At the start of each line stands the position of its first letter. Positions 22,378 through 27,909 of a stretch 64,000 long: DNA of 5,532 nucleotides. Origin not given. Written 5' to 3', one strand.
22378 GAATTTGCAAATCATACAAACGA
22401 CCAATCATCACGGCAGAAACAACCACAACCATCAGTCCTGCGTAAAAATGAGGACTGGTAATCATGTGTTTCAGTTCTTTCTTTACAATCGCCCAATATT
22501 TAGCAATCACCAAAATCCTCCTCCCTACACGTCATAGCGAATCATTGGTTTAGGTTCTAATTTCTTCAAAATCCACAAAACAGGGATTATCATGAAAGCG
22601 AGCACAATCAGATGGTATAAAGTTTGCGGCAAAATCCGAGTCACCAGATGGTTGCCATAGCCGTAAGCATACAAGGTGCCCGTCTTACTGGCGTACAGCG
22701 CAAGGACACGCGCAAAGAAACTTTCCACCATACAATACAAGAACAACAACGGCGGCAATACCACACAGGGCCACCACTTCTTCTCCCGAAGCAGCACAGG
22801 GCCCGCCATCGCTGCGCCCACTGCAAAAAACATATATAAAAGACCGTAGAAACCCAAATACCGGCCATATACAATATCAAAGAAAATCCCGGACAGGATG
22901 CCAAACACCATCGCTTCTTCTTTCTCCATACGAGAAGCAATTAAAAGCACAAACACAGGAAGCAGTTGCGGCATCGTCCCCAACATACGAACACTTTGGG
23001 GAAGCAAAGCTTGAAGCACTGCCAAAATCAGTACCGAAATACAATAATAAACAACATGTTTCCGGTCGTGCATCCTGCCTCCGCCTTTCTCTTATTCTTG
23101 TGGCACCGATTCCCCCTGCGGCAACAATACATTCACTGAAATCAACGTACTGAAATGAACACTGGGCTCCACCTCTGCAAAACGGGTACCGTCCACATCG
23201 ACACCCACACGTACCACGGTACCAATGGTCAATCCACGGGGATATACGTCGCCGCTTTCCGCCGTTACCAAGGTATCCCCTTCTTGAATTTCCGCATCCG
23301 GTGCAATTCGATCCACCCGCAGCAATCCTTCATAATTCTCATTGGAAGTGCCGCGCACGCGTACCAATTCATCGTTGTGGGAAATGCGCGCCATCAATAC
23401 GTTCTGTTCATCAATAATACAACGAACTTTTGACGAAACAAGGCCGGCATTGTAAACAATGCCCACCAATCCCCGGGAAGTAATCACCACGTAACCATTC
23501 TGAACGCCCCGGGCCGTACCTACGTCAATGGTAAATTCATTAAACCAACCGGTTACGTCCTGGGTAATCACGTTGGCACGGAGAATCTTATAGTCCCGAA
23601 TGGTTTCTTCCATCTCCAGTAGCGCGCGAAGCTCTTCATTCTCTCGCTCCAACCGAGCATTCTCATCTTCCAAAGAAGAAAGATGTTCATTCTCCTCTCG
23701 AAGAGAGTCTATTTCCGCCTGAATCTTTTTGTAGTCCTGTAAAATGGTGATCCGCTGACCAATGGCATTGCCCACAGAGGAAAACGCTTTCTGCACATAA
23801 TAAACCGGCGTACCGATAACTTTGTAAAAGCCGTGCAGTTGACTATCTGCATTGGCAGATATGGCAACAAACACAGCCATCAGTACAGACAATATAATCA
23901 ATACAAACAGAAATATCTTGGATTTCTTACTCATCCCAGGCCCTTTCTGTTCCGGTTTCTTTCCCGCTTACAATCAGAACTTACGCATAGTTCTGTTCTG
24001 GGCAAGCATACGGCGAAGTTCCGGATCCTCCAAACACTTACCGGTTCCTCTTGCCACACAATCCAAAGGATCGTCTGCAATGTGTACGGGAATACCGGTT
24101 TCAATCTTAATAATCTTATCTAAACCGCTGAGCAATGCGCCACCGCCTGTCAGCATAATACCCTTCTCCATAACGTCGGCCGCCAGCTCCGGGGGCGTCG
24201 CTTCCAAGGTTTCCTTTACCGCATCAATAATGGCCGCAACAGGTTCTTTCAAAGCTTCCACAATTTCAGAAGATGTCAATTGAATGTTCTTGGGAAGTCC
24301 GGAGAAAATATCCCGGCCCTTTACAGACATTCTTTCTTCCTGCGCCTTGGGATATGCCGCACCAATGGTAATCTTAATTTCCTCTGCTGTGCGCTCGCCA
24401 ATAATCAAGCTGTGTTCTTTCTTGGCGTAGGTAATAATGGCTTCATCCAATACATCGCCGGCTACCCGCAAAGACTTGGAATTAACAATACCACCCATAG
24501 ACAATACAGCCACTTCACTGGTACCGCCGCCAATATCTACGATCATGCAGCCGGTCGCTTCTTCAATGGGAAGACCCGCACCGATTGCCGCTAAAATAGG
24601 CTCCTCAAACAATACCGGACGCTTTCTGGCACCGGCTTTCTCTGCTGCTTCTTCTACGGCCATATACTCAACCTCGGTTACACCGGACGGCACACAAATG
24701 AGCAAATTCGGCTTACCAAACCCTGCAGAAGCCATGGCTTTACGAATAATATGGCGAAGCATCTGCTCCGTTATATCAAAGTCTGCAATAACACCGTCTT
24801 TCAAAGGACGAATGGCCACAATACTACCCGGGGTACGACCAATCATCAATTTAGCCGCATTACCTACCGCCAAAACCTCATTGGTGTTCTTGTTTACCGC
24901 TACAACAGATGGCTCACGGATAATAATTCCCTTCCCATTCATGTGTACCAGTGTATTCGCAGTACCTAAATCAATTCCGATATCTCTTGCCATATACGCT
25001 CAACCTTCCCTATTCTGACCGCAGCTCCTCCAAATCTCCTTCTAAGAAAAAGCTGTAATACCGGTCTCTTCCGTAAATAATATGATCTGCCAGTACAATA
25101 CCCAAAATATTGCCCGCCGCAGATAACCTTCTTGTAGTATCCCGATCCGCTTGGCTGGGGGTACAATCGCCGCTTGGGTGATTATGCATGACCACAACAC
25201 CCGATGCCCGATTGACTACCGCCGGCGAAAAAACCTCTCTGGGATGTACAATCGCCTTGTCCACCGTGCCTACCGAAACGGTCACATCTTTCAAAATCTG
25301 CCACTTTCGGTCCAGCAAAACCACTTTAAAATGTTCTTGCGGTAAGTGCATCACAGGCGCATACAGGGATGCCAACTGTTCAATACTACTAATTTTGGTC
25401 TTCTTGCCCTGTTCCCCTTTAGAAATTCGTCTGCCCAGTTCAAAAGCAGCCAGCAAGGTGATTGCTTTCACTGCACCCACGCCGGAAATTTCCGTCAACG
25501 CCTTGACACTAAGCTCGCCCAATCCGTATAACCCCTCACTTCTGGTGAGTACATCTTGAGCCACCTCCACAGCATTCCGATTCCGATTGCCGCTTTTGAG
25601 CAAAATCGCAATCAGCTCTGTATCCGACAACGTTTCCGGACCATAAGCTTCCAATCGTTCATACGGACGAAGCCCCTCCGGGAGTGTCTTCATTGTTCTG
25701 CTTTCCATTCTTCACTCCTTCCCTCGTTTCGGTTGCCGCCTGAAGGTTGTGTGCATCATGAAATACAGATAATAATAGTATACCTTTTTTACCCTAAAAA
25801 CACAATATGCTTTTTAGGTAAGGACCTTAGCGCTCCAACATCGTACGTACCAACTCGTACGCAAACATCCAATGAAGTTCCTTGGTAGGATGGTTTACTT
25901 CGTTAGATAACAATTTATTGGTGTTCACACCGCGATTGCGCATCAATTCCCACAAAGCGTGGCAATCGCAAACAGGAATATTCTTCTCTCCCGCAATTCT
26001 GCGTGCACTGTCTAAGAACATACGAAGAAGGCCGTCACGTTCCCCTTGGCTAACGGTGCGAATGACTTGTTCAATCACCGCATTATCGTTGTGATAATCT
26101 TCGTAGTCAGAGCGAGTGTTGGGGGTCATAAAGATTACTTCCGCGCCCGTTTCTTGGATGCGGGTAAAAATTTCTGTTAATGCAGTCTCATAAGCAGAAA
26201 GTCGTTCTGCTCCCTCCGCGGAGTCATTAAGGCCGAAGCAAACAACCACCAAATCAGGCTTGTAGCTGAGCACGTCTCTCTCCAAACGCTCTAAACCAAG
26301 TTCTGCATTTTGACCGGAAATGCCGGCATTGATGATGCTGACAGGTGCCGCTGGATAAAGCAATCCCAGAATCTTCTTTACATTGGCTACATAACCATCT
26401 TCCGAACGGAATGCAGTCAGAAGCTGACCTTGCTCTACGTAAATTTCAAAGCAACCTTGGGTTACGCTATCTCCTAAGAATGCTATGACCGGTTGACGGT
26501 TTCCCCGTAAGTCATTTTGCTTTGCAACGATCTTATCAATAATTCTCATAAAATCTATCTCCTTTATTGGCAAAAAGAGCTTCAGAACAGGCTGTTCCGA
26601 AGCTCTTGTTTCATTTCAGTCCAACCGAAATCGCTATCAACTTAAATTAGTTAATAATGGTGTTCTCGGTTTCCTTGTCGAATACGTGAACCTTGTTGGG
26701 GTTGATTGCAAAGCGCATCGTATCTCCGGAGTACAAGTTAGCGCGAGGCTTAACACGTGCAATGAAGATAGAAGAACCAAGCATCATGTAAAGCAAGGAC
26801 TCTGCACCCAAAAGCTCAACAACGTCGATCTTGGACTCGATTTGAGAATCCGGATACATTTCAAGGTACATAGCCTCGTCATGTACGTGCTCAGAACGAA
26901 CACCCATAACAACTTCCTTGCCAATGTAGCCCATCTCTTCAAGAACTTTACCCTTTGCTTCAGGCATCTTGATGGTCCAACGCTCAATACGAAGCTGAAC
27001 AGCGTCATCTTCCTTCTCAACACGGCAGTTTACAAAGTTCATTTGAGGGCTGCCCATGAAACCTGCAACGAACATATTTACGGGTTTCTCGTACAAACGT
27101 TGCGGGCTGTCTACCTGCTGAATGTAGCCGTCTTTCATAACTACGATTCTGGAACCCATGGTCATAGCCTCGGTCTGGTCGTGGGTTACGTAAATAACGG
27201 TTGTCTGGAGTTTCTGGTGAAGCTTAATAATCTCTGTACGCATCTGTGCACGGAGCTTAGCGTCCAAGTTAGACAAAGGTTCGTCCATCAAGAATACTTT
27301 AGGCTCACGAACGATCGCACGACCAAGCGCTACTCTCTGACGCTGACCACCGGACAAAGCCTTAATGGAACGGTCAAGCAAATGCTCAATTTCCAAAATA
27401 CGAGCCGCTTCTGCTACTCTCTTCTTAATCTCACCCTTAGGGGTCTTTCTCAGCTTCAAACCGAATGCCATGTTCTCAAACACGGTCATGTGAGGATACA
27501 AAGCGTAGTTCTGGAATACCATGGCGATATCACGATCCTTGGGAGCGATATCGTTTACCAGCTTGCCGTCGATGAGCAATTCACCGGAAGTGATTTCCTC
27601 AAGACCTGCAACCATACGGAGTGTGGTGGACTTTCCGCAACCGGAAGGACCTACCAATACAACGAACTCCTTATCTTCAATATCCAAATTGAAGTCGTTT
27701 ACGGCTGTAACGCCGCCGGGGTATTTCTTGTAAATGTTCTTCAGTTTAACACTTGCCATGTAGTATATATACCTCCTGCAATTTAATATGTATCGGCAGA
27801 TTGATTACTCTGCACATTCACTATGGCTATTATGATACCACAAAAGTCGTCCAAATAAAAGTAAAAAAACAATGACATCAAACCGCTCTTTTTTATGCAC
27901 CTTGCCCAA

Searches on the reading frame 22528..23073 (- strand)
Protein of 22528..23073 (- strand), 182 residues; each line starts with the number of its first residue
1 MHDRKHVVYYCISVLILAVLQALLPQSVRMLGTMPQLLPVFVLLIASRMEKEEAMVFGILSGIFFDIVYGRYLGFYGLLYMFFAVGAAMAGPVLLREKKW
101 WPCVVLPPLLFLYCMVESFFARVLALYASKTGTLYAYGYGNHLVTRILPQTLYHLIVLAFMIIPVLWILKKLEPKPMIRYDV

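Call 52: search_protein_families(library=pfam, proteins=[window:22528-23073:-], max_evalue=0.00001)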
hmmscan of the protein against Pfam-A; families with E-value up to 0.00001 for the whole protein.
window:22528-23073:- (182 aa): 1 family
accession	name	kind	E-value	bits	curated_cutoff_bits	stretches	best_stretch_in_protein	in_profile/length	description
PF04093.17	MreD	-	1.1e-08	35.8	24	1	7-171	6-157/158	rod shape-determining protein MreD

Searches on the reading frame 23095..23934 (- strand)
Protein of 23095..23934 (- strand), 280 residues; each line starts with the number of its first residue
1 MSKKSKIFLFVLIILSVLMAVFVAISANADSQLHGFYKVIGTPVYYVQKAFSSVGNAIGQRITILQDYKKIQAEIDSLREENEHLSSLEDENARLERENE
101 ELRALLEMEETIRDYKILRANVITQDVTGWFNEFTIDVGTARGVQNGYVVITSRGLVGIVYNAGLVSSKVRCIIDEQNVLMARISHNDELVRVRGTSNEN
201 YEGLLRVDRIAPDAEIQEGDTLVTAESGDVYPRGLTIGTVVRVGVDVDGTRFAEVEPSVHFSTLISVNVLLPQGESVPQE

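Call 52: search_protein_families(library=pfam, proteins=[window:23095-23934:-], max_evalue=0.00001)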
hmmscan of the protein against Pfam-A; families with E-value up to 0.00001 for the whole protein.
window:23095-23934:- (280 aa): 1 family
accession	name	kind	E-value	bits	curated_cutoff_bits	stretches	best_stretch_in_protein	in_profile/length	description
PF04085.20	MreC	-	3e-32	111.9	28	1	122-270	1-146/147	Rod shape-determining protein MreC, barrel core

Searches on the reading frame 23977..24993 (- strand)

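Call 52: search_protein_families(library=pfam, proteins=[window:23977-24993:-], max_evalue=0.00001)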
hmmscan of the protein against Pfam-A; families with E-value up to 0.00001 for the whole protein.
window:23977-24993:- (339 aa): 5 families
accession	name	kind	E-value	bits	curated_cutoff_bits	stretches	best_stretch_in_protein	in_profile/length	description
PF06723.19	MreB_Mbl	-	4.5e-143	476.4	27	1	3-325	2-323/327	MreB/Mbl protein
PF14450.12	FtsA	-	3.7e-10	40.7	31.8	1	151-307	2-111/127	Cell division protein FtsA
PF00022.25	Actin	-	1.2e-09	37.7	27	1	28-193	31-190/410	Actin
PF00012.26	HSP70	-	1.4e-06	27.3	20.6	0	74-193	113-237/599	Hsp70 protein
PF11104.14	PilM_2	-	2e-06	27.4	27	0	278-311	277-310/340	Type IV pilus assembly protein PilM;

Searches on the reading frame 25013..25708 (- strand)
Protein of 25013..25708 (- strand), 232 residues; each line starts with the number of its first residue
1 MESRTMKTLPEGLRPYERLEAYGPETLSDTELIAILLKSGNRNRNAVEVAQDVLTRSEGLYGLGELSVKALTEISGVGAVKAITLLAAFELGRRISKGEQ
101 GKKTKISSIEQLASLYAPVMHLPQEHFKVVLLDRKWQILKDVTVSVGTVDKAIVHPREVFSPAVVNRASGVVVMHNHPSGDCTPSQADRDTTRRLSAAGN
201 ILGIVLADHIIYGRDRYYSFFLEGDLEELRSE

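Call 52: search_protein_families(library=pfam, proteins=[window:25013-25708:-], max_evalue=0.00001)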
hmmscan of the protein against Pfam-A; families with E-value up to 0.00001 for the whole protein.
window:25013-25708:- (232 aa): 2 families
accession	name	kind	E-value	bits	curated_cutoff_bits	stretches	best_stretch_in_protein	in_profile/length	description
PF04002.20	RadC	-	1.3e-39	135.3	22.1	1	107-220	2-116/121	RadC-like JAB domain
PF20582.4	UPF0758_N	-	3e-24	85.3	27.1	1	6-83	1-77/77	UPF0758 N-terminal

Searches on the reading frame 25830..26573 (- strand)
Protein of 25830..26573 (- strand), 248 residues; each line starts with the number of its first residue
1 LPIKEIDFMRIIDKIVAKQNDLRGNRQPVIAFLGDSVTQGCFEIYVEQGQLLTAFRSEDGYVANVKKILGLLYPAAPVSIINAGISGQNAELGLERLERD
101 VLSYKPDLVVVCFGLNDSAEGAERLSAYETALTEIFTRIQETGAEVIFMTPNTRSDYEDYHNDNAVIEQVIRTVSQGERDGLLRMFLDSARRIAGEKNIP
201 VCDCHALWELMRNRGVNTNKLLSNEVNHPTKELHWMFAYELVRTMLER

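Call 52: search_protein_families(library=pfam, proteins=[window:25830-26573:-], max_evalue=0.00001)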
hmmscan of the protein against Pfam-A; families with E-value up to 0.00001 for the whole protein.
window:25830-26573:- (248 aa): 3 families
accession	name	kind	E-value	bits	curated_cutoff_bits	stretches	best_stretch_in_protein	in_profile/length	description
PF13472.12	Lipase_GDSL_2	-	4.7e-21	76.5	32.9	1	32-234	1-176/178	GDSL-like Lipase/Acylhydrolase family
PF00657.28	Lipase_GDSL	-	1.2e-09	39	23.6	1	30-234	1-201/208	GDSL-like Lipase/Acylhydrolase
PF25182.1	NonGDSL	-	3.7e-08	33.4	80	1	56-182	45-169/220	Non-GDSL lipase-like family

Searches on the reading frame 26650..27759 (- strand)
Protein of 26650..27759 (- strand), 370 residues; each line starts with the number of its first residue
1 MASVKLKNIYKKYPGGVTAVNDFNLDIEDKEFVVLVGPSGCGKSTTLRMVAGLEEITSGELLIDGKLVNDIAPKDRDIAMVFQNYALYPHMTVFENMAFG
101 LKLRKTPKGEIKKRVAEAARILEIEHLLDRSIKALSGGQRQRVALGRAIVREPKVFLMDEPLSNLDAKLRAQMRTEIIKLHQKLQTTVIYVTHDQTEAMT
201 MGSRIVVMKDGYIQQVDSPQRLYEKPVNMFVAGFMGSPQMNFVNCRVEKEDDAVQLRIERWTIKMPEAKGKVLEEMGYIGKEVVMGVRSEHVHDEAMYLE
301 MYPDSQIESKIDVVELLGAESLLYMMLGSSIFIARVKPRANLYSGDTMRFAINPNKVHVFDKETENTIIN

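Call 53: search_protein_families(library=pfam, proteins=[window:26650-27759:-], max_evalue=0.00001)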
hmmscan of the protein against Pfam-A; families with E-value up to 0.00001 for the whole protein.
window:26650-27759:- (370 aa): 4 families
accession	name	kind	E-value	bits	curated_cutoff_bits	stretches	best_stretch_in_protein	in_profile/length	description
PF00005.33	ABC_tran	-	4.9e-35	121.5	25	1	21-162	2-136/137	ABC transporter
PF17912.7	OB_MalK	-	9.5e-14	52.5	27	1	236-292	1-53/53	MalK OB fold domain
PF02463.25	SMC_N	-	1.8e-07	31.2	40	1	29-211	23-217/220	RecF/RecN/SMC N terminal domain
PF13304.12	AAA_21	-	3.3e-06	27.8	27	0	121-195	224-300/304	AAA domain, putative AbiEii toxin, Type IV TA system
